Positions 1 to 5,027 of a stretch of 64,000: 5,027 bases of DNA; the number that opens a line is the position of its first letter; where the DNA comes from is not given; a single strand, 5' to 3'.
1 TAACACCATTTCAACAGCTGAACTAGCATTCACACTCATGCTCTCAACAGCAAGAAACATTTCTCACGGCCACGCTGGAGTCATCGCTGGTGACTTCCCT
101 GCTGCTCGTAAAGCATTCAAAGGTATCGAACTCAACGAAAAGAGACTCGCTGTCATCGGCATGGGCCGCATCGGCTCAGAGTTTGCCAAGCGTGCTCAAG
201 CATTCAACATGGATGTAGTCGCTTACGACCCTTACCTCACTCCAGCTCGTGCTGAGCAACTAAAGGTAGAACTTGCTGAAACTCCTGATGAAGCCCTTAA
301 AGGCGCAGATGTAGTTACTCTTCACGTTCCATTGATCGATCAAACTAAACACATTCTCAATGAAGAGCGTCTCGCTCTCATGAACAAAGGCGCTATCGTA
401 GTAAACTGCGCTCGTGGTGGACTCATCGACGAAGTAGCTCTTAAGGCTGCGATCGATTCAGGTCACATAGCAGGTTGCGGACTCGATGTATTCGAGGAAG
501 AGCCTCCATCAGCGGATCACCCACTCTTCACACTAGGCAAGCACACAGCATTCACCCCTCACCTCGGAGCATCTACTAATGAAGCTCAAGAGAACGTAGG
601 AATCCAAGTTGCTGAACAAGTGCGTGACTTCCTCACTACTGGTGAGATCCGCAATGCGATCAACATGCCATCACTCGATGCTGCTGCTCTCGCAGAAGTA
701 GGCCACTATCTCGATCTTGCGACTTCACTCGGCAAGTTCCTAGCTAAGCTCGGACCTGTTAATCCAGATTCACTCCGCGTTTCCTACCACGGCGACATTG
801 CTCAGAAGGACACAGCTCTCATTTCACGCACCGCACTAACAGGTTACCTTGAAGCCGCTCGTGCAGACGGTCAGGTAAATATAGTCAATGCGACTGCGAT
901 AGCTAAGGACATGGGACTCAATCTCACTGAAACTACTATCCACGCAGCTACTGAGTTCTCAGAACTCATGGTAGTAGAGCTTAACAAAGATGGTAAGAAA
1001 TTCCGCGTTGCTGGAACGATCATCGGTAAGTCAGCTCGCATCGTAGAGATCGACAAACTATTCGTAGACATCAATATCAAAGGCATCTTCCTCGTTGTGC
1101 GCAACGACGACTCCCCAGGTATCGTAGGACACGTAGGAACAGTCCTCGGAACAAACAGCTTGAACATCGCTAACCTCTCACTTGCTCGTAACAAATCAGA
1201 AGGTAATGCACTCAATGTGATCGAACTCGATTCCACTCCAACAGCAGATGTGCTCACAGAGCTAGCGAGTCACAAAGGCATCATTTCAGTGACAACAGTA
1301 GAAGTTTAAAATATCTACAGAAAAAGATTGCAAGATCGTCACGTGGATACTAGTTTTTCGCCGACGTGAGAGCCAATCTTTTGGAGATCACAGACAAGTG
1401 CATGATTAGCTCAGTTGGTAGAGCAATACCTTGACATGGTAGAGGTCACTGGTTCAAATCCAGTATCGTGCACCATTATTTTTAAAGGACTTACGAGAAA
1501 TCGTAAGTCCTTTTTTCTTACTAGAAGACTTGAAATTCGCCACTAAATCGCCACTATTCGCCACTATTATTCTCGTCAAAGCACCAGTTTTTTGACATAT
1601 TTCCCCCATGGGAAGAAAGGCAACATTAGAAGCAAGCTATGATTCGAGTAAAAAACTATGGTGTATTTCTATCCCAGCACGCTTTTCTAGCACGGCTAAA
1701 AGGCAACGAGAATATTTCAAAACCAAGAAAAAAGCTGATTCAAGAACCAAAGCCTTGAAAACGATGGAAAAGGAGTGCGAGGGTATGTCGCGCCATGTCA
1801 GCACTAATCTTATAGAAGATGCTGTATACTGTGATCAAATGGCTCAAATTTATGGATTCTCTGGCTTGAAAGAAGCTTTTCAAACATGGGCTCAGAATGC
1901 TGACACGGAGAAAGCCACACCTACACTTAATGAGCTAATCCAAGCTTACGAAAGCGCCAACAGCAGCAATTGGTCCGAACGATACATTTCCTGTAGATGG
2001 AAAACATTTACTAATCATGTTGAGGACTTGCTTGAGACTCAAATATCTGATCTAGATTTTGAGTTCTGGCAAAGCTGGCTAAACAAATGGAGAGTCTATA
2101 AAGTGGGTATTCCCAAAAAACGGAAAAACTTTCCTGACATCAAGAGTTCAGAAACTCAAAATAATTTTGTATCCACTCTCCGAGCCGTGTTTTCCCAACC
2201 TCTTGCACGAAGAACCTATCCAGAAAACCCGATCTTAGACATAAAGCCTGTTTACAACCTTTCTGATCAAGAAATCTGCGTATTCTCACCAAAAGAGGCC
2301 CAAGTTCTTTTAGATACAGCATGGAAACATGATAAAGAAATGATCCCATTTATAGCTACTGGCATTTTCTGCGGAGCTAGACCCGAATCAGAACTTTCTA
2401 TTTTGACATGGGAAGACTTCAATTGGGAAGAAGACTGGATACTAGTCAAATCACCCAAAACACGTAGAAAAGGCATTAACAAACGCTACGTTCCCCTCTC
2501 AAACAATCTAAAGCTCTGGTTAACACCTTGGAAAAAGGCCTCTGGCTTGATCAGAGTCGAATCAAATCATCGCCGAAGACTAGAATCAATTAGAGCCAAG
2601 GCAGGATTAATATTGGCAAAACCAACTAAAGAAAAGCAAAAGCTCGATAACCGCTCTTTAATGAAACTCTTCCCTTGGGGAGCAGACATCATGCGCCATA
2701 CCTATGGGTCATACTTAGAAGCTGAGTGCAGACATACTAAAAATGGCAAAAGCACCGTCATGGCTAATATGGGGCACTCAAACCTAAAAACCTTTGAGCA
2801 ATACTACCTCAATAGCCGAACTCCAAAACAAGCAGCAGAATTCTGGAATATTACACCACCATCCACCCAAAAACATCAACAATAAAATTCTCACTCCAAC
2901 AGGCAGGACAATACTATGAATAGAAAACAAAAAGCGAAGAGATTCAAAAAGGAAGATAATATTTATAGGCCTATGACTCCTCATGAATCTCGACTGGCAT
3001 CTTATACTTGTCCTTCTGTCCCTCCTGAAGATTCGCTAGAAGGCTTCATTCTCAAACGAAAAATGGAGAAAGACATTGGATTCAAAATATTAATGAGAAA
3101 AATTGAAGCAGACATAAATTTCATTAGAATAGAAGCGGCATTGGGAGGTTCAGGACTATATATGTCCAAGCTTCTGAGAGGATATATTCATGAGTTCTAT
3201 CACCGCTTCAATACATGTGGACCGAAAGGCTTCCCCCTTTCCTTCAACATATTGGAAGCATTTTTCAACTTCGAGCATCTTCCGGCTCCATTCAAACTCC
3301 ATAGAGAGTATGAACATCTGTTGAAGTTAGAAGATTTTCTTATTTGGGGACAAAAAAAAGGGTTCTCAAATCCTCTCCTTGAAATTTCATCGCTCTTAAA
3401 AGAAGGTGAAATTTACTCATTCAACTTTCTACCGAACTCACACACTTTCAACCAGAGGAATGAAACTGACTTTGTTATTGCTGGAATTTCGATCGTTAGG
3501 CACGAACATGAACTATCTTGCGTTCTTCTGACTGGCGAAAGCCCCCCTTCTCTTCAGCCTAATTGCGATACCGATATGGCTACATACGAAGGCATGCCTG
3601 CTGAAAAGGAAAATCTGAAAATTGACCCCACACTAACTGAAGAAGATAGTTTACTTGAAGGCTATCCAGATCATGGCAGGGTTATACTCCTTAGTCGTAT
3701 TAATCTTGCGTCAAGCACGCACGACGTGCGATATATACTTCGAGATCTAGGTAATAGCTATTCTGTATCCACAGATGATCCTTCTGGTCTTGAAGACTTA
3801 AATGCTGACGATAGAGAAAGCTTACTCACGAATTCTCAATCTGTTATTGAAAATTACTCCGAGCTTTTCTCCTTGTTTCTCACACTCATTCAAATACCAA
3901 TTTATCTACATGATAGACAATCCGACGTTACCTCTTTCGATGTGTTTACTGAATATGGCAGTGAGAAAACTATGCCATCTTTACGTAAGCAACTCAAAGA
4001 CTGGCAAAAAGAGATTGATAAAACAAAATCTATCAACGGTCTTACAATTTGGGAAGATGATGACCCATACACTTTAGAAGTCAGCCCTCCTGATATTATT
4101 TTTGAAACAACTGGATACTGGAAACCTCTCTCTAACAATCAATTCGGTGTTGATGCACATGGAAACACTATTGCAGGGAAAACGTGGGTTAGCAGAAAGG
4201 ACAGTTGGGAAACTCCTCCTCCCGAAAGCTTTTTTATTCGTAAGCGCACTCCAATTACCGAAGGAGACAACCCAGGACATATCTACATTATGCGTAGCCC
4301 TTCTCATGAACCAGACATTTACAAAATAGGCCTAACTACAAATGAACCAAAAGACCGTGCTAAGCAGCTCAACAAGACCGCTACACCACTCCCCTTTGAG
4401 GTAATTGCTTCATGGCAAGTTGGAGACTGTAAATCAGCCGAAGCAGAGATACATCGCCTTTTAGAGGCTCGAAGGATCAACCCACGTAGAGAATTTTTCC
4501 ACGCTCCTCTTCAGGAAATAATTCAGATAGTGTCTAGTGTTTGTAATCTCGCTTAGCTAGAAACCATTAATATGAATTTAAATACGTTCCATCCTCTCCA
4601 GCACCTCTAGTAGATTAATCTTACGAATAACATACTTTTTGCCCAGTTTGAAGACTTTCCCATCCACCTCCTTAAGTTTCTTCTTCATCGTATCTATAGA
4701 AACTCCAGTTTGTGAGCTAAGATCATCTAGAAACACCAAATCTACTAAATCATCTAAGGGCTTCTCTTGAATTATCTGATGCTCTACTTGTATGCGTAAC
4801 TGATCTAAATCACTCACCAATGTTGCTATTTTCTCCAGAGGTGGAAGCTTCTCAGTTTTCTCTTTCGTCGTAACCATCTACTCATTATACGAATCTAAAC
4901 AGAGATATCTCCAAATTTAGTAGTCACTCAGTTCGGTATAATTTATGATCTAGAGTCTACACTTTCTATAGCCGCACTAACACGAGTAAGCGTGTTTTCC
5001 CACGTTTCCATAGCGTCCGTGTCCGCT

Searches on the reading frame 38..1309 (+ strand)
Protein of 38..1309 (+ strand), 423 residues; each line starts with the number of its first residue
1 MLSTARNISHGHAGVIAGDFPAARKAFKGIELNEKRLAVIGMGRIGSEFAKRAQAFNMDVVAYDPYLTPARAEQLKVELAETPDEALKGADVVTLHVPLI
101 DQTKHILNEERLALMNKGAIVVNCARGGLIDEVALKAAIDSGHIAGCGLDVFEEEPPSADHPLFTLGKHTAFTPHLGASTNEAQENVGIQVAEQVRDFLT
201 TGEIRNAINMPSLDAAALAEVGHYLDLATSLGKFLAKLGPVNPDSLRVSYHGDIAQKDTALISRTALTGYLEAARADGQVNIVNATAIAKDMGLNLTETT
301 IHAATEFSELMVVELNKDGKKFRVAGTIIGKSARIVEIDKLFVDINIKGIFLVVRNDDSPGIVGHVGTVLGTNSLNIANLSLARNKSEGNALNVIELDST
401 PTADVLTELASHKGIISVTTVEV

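Call 65: list_cluster_members(proteins=[window:38-1309:+, window:57561-60038:-, window:60222-63779:+, window:1608-2885:+, window:12179-13510:-, window:35518-38217:-, window:56967-57428:-])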
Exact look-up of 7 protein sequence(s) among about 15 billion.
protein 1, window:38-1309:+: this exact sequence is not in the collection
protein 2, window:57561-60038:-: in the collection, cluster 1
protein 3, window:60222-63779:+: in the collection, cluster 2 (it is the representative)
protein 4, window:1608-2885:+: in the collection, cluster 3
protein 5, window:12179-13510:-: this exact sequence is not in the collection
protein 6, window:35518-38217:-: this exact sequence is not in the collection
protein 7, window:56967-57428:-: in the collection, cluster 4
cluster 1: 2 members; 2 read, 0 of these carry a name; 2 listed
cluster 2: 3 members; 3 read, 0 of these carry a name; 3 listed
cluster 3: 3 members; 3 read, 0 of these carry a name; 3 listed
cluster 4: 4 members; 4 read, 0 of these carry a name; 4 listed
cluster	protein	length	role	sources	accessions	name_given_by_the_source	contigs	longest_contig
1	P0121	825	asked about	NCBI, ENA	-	-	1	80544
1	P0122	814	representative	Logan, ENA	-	-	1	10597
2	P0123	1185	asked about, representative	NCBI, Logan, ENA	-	-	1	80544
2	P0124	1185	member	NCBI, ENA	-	-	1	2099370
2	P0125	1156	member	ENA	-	-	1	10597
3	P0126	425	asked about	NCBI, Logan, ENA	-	-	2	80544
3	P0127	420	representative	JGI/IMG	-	-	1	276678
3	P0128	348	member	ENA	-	-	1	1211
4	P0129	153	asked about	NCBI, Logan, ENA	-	-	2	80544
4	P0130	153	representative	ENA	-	-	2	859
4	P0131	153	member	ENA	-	-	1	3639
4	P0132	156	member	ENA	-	-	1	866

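Call 94: find_homologous_proteins(query=window:38-1309:+, max_evalue=1e-100)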
Query window:38-1309:+ (423 aa): 2349 proteins with E <= 1e-100 among 8000 candidates; the best 120 are listed.
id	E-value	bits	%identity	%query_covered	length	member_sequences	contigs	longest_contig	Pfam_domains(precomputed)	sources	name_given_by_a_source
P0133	3.7e-269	910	100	100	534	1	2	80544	PF19304.5,PF03446.22,PF00389.37,PF02826.26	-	-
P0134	8.9e-245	830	91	100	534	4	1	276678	PF19304.5,PF03446.22,PF00389.37,PF02826.26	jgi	-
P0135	7.2e-244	827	90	100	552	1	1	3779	PF19304.5,PF03446.22,PF00389.37,PF02826.26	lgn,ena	-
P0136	1.9e-238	809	88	100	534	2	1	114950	PF19304.5,PF03446.22,PF00389.37,PF01842.32,PF02826.26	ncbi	ncbi:MAG: phosphoglycerate dehydrogenase [Akkermansiaceae bacterium]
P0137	1.0e-235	800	87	100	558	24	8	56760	PF19304.5,PF03446.22,PF00389.37,PF02826.26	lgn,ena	-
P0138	3.3e-235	799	87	100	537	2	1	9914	PF19304.5,PF03446.22,PF00389.37,PF02826.26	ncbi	-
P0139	1.1e-234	797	87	100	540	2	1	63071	PF19304.5,PF03446.22,PF00389.37,PF01842.32,PF02826.26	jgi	jgi:D-3-phosphoglycerate dehydrogenase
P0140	1.3e-233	793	85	100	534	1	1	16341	PF19304.5,PF03446.22,PF00389.37,PF01842.32,PF02826.26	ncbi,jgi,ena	-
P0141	5.0e-233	791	86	100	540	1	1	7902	PF19304.5,PF03446.22,PF00389.37,PF01842.32,PF02826.26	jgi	-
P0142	3.8e-230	782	85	100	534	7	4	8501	PF19304.5,PF22629.3,PF03446.22,PF00389.37,PF01842.32,PF02826.26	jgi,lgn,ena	-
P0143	3.1e-226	769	84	100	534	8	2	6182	PF19304.5,PF03446.22,PF00389.37,PF01842.32,PF02826.26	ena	-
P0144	1.6e-223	760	83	100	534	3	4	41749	PF19304.5,PF03446.22,PF00389.37,PF01842.32,PF02826.26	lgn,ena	-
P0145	8.6e-215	731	78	100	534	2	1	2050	PF19304.5,PF03446.22,PF00389.37,PF02826.26,PF03807.24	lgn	-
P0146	1.7e-211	720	78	100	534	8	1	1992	PF19304.5,PF03446.22,PF00389.37,PF02826.26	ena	-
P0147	3.7e-211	719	78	100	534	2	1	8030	PF19304.5,PF03446.22,PF00389.37,PF02826.26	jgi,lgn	-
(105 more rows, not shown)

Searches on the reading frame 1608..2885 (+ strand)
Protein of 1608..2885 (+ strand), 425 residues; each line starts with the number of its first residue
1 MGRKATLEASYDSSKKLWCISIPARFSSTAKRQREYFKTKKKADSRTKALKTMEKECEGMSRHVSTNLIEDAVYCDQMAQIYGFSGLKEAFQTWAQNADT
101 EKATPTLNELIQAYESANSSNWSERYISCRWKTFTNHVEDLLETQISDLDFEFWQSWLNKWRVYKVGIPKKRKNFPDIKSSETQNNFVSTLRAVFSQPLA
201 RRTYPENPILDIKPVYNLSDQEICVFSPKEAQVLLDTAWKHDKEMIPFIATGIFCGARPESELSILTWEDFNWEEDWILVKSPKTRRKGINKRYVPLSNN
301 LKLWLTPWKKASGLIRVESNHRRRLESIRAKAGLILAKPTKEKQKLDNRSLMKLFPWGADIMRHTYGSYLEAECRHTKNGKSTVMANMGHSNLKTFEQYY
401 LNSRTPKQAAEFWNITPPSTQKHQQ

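Call 10: search_protein_families(library=pfam, proteins=[window:1608-2885:+])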
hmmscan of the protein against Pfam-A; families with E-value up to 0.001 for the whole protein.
window:1608-2885:+ (425 aa): 1 family
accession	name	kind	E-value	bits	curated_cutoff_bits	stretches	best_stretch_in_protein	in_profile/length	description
PF00589.27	Phage_integrase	-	3.2e-06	27.5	27.1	1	255-403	34-168/172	Phage integrase family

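Call 66: find_encoding_contigs(protein=window:1608-2885:+, flank=10000, max_places=4)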
Protein window:1608-2885:+ (425 aa): 2 contigs read that carry it; 1 place shown.
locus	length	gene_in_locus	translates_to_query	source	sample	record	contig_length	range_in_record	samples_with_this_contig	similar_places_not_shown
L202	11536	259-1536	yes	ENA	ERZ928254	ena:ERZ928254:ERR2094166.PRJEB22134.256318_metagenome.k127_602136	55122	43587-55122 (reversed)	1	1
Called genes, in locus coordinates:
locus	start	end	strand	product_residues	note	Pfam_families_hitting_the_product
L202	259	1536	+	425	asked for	PF00589:Phage_integrase (faint)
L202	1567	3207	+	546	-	PF10544:T5orf172, PF13455:MUG113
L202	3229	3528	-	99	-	-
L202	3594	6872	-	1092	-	PF00270:DEAD, PF04851:ResIII, PF00271:Helicase_C (faint)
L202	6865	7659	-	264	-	-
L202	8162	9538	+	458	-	PF13356:Arm-DNA-bind_3, PF14659:Phage_int_SAM_3, PF22022:Phage_int_M, PF00589:Phage_integrase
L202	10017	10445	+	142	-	-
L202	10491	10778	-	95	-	-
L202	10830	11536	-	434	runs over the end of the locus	PF08751:TrwC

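Call 81: search_protein_families(library=ncbifam, proteins=[window:1608-2885:+], max_evalue=0.001)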
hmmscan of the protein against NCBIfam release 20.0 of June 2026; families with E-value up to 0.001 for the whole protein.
window:1608-2885:+ (425 aa): 0 families

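Call 109: search_dna_similar(query=window:1608-2885:+, collection=phages, mode=protein, max_rows=8)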
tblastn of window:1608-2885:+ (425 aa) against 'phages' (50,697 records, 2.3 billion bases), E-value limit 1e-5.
Records with a match: 3; places in all: 3; records where one place covers at least 80% of the query: 2.
Best place of each record, by identity: <60% 3.
By first word of the organism name: Akkermansia 3.
By host as written in the record: Akkermansia muciniphila 3.
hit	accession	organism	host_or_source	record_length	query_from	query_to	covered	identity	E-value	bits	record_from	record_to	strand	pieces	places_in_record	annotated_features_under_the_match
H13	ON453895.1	Akkermansia phage Chantilly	Akkermansia muciniphila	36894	18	417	94%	23.3%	3e-16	87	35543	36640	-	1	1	integrase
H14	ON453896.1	Akkermansia phage Moulinsart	Akkermansia muciniphila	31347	16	417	95%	22.6%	2e-7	59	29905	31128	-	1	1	similar to integrase; ...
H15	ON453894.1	Akkermansia phage Chambord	Akkermansia muciniphila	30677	220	417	47%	29.8%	1e-11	73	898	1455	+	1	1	integrase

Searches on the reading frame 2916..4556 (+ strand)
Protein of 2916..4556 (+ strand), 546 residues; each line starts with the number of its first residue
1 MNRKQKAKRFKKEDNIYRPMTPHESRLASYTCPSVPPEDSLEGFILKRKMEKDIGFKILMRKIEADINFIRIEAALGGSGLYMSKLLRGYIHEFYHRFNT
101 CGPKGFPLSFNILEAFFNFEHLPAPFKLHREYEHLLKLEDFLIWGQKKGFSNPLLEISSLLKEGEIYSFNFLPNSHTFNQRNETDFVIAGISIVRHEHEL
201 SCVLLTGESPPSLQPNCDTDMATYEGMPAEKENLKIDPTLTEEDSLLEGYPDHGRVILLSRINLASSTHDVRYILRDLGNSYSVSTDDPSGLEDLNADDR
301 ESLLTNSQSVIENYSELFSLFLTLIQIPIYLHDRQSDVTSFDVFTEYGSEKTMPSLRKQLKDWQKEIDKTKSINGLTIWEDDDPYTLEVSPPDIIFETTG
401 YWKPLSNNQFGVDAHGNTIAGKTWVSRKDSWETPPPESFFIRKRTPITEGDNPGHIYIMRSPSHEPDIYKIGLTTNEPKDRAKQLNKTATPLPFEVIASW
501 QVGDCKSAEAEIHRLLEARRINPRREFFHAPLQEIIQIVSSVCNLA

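Call 10: search_protein_families(library=pfam, proteins=[window:2916-4556:+])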
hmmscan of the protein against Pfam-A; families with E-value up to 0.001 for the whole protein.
window:2916-4556:+ (546 aa): 2 families
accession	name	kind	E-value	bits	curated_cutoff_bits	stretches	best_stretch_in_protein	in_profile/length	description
PF10544.15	T5orf172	-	3.1e-17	63.4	20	1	454-542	1-100/101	T5orf172 domain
PF13455.12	MUG113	-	6.3e-17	62.4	22.3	1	469-540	1-71/73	Meiotically up-regulated gene 113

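Call 81: search_protein_families(library=ncbifam, proteins=[window:2916-4556:+], max_evalue=0.001)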
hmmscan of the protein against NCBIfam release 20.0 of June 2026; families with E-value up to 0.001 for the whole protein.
window:2916-4556:+ (546 aa): 0 families

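Call 82: search_protein_families(library=padloc, proteins=[window:2916-4556:+], max_evalue=0.001)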
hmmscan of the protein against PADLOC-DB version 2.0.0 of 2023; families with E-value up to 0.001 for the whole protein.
window:2916-4556:+ (546 aa): 5 families
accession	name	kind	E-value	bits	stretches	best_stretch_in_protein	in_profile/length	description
PDLC05041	PDC-S57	-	2.4e-24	84.1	1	452-540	4-91/212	-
PDLC03977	PD-Lambda-1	-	8.5e-14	49.3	1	453-542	355-449/496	-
PDLC03976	PD-Lambda-1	-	1.6e-13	48.4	1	453-543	356-451/491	-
PDLC05043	PDC-S57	-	6.2e-12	43.6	1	453-524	4-71/221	-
PDLC05042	PDC-S57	-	3.6e-11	41.2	1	451-542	5-99/245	-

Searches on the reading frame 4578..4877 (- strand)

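Call 10: search_protein_families(library=pfam, proteins=[window:4578-4877:-])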
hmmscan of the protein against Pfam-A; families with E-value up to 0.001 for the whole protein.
window:4578-4877:- (99 aa): 0 families

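Call 81: search_protein_families(library=ncbifam, proteins=[window:4578-4877:-], max_evalue=0.001)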
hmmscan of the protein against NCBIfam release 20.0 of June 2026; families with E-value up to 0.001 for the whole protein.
window:4578-4877:- (99 aa): 1 family
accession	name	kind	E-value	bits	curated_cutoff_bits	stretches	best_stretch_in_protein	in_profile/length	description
NF053695.1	EndNBax1SULTO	equivalog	0.00062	18.6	500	1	20-96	366-437/478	endonuclease Bax1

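Call 82: search_protein_families(library=padloc, proteins=[window:4578-4877:-], max_evalue=0.001)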
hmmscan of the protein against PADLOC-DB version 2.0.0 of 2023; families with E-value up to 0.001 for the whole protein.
window:4578-4877:- (99 aa): 0 families
